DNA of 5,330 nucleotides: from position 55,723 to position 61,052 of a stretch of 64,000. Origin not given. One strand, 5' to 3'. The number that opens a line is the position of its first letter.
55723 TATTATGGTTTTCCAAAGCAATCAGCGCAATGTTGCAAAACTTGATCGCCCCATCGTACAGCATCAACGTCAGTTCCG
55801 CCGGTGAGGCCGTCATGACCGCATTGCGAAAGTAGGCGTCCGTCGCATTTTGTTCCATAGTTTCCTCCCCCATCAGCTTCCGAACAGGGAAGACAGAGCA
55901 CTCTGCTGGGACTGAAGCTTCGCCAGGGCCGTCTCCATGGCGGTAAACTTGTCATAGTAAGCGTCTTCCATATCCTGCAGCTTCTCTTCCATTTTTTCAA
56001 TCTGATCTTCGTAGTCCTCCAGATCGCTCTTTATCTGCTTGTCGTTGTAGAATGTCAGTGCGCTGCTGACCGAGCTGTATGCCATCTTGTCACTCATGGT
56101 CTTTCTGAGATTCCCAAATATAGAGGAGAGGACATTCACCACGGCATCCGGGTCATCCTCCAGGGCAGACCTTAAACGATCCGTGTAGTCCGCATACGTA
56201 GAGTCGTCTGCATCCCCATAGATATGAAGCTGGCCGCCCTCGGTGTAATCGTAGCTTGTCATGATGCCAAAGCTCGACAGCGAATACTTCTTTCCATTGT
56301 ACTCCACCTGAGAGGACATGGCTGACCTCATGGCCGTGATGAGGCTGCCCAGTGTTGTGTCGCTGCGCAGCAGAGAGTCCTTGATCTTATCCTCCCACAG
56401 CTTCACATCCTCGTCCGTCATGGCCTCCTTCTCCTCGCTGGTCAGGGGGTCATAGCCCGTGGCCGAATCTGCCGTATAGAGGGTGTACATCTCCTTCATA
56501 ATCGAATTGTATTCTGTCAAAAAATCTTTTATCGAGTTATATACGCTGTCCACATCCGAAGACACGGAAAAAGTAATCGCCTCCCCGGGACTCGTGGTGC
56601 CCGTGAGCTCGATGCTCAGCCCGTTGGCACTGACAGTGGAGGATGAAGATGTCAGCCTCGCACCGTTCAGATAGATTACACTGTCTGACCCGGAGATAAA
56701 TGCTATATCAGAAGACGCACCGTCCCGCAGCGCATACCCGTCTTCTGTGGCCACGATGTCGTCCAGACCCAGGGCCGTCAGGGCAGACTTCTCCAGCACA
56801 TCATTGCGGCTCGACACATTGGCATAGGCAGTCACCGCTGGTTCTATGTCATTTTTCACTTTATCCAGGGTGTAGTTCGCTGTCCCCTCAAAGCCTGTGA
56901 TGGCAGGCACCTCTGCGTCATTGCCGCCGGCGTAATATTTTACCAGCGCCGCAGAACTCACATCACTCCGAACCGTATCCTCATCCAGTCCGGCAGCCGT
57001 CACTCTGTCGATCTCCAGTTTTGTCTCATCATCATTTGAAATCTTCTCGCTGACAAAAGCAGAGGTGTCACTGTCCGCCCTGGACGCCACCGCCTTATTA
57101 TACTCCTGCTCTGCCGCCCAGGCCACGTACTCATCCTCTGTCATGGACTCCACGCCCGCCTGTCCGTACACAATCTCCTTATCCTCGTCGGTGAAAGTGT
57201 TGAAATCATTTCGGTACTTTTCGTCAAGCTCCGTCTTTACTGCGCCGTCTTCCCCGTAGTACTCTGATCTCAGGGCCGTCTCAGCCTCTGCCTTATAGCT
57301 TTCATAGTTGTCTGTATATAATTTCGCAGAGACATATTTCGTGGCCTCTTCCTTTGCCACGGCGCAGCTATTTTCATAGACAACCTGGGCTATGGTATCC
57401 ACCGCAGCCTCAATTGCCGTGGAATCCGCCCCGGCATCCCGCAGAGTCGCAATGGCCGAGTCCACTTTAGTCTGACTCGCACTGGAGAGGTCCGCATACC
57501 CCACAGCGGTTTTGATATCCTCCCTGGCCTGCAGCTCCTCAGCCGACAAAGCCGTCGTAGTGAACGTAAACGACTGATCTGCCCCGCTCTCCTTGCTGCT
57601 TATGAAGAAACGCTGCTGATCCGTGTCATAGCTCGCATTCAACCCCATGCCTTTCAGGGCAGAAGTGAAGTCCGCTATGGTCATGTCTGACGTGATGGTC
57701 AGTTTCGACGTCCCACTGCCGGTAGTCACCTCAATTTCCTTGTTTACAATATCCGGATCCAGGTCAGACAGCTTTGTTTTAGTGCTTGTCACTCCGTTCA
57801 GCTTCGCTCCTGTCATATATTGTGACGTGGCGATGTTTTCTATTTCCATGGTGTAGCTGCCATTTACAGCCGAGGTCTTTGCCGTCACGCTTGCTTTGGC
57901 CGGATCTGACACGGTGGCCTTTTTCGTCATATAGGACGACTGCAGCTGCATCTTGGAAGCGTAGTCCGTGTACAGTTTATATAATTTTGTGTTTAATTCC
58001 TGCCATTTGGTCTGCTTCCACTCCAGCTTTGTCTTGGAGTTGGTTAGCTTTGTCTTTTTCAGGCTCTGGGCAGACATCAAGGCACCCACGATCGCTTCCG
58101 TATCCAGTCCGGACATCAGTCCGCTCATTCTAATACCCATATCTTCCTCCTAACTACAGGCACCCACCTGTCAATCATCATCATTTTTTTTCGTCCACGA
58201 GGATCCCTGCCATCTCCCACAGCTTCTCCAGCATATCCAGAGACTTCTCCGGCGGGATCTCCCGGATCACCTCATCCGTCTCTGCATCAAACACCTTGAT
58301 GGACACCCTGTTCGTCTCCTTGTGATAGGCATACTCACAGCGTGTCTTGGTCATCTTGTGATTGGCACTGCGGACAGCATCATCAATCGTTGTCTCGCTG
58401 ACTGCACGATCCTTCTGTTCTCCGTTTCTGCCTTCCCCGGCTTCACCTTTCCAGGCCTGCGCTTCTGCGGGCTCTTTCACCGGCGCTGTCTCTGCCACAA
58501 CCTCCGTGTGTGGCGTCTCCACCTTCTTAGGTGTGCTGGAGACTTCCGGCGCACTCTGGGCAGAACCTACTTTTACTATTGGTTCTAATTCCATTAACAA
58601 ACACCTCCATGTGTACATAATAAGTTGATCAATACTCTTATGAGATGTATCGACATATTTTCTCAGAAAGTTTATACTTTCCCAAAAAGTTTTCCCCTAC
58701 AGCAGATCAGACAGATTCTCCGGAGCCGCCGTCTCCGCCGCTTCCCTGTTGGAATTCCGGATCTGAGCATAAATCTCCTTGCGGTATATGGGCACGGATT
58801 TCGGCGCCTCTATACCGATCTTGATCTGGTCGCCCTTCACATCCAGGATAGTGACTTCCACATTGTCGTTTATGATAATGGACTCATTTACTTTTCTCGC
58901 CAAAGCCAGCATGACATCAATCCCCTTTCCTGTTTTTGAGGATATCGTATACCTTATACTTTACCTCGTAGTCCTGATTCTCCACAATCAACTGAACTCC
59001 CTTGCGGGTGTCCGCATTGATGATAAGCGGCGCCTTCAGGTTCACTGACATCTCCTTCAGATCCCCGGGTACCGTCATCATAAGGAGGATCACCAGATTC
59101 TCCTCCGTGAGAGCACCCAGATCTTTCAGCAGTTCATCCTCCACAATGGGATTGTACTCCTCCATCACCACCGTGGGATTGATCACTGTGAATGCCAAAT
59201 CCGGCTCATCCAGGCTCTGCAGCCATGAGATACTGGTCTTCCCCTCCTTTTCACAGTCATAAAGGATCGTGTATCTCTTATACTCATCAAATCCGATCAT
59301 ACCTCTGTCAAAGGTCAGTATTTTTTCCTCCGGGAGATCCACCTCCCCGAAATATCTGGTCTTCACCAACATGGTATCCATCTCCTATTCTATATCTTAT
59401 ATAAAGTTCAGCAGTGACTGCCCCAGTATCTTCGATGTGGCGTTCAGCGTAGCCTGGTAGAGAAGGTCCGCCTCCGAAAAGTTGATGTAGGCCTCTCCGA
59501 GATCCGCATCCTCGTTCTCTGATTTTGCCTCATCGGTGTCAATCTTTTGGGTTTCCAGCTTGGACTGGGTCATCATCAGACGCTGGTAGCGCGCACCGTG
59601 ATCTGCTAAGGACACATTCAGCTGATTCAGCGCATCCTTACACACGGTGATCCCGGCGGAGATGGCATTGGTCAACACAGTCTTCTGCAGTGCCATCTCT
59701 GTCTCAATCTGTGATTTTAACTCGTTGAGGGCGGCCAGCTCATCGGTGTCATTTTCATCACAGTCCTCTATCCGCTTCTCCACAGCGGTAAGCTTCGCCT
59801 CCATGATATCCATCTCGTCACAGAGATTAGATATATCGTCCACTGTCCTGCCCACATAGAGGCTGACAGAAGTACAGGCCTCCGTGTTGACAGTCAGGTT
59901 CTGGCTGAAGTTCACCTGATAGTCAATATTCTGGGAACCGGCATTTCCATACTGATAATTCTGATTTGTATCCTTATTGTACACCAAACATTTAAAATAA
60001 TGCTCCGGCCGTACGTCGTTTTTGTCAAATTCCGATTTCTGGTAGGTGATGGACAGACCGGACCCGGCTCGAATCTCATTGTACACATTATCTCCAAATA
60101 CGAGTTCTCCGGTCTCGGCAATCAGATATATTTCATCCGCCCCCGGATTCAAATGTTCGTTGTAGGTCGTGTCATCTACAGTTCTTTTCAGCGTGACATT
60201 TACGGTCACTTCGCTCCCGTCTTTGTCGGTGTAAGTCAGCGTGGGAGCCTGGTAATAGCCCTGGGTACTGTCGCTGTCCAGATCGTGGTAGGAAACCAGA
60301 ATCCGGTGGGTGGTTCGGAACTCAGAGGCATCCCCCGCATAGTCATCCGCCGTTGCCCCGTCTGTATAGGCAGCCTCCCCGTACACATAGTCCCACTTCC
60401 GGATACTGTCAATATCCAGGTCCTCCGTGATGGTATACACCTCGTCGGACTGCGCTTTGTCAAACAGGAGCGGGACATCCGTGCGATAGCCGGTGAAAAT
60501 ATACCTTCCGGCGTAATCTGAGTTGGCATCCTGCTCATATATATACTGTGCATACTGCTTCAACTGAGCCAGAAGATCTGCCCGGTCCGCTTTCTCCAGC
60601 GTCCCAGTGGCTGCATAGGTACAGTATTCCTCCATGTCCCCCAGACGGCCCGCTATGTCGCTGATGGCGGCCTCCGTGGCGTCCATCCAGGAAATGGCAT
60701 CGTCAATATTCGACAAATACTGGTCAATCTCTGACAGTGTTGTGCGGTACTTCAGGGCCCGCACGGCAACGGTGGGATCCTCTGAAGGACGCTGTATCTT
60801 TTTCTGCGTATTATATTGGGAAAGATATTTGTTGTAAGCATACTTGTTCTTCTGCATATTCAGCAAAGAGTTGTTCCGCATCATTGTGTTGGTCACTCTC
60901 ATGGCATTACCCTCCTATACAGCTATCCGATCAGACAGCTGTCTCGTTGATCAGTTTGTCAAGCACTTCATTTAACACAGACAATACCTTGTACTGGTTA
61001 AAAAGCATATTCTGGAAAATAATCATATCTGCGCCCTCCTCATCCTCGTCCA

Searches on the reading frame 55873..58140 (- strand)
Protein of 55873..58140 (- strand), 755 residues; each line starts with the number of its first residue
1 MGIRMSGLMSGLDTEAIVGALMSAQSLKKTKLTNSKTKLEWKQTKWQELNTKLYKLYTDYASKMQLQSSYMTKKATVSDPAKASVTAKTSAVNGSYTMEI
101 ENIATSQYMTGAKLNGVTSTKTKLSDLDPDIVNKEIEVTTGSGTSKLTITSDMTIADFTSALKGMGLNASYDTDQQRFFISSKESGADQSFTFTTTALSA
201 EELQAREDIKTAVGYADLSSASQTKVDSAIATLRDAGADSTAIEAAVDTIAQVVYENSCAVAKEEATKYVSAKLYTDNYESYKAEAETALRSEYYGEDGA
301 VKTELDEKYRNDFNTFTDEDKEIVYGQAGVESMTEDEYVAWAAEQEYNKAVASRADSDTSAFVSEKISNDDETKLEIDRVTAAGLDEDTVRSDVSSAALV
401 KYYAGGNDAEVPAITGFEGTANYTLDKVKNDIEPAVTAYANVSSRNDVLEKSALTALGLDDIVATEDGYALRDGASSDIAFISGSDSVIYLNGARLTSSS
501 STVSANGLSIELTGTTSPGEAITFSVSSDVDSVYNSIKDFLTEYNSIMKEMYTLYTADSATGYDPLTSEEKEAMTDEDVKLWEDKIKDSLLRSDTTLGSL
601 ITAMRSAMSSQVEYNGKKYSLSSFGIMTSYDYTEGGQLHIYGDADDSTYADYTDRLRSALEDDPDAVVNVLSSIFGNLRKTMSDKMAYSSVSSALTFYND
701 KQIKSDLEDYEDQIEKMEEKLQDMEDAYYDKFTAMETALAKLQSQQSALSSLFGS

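Call 15: search_protein_families(library=pfam, proteins=[window:55873-58140:-])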
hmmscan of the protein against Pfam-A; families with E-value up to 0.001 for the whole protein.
window:55873-58140:- (755 aa): 2 families
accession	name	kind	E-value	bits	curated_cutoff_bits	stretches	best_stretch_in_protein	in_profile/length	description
PF07195.17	FliD_C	-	2.2e-34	119.4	25.4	1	484-744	1-236/236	Flagellar hook-associated protein 2 C-terminus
PF02465.23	FliD_N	-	1.3e-24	87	24.8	1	10-107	1-97/97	Flagellar hook-associated protein 2 N-terminus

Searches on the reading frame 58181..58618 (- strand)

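Call 15: search_protein_families(library=pfam, proteins=[window:58181-58618:-])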
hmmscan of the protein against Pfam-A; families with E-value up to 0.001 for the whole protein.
window:58181-58618:- (145 aa): 1 family
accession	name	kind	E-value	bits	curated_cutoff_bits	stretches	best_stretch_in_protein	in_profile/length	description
PF03646.20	FlaG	-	4.7e-28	97.7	23.8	1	54-143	10-101/101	FlaG protein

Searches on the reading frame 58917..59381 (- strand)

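Call 15: search_protein_families(library=pfam, proteins=[window:58917-59381:-])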
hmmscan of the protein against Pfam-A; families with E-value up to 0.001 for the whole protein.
window:58917-59381:- (154 aa): 2 families
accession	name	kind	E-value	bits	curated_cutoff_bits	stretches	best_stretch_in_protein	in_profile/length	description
PF02623.20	FliW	-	2.5e-39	134.3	25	1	22-143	1-121/122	FliW protein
PF03829.18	PTSIIA_gutA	-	0.00024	21.4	25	1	91-142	16-66/113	PTS system glucitol/sorbitol-specific IIA component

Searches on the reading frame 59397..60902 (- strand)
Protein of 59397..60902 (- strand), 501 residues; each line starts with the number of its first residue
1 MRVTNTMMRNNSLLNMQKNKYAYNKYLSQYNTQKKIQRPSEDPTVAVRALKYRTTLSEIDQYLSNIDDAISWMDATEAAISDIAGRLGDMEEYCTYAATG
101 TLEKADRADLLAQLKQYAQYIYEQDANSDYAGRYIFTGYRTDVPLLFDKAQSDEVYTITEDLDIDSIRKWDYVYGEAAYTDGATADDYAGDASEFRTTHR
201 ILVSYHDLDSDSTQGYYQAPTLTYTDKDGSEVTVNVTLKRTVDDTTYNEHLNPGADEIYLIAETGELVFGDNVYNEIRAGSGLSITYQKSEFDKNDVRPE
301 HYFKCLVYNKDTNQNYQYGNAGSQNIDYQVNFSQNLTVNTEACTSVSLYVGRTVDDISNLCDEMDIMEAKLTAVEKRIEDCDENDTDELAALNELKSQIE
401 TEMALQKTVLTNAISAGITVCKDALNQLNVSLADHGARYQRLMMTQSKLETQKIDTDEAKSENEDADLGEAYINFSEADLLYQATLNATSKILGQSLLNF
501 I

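Call 15: search_protein_families(library=pfam, proteins=[window:59397-60902:-])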
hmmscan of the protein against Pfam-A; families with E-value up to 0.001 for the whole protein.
window:59397-60902:- (501 aa): 2 families
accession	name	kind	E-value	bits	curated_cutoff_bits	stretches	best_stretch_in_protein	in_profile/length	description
PF00669.25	Flagellin_N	-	8.3e-16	58.7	26.6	1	5-141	3-139/139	Bacterial flagellin N-terminal helical region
PF00700.27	Flagellin_C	-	4e-08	33.9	23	1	420-500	3-85/86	Bacterial flagellin C-terminal helical region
